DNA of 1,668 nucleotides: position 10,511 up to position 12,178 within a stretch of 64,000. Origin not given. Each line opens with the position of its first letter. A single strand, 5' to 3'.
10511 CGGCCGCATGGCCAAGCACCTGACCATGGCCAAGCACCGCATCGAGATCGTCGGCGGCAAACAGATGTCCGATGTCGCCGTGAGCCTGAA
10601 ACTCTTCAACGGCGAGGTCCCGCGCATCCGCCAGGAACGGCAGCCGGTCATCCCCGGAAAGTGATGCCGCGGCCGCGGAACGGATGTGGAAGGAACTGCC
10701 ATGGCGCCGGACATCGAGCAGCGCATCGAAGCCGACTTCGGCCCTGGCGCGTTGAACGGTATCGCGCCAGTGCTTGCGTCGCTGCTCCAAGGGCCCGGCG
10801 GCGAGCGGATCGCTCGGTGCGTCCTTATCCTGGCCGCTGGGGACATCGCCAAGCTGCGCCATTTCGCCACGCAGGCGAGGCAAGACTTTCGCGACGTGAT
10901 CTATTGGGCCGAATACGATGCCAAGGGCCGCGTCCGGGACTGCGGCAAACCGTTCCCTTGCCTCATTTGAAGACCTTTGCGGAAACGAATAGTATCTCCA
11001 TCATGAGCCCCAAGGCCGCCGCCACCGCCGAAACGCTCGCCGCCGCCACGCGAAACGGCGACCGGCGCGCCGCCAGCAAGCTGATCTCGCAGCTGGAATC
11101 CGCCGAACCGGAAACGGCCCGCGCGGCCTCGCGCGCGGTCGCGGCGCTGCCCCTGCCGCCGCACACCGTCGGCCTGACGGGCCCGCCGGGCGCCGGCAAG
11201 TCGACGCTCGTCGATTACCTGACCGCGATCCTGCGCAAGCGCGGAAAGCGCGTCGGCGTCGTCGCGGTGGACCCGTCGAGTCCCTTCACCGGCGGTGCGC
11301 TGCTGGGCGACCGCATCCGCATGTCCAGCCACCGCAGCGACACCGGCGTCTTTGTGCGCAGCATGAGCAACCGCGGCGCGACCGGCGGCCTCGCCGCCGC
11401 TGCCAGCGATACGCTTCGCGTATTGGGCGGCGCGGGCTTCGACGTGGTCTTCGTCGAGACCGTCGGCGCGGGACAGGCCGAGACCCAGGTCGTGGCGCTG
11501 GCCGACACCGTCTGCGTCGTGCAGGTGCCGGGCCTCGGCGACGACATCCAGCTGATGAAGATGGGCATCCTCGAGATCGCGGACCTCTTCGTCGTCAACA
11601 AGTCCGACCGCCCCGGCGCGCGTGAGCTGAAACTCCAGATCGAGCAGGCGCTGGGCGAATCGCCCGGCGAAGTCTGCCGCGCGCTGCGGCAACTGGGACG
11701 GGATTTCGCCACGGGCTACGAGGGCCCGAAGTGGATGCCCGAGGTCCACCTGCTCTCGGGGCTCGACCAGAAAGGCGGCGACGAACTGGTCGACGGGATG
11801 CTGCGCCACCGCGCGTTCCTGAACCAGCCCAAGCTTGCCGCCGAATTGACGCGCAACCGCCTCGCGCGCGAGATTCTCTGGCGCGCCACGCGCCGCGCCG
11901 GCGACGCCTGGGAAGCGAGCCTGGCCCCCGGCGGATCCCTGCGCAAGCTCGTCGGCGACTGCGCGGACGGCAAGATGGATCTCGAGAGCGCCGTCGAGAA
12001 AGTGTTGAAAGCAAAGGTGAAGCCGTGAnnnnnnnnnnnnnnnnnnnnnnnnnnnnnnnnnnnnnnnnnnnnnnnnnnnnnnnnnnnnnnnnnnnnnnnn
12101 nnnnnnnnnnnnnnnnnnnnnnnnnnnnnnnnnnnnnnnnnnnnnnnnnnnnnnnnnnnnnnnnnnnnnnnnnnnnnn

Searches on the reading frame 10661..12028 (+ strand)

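Call 64: search_protein_families(library=pfam, proteins=[window:10661-12028:+], max_evalue=0.00001)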
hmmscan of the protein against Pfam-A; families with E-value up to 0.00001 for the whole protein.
window:10661-12028:+ (455 aa): 2 families
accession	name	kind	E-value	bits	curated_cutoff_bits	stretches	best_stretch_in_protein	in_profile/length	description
PF03308.22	MeaB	-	1.8e-74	250.6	23.1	1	140-405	3-256/273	Methylmalonyl Co-A mutase-associated GTPase MeaB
PF02492.25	cobW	-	1.4e-09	38.3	20.7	1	169-330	2-168/180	CobW/HypB/UreG, nucleotide-binding domain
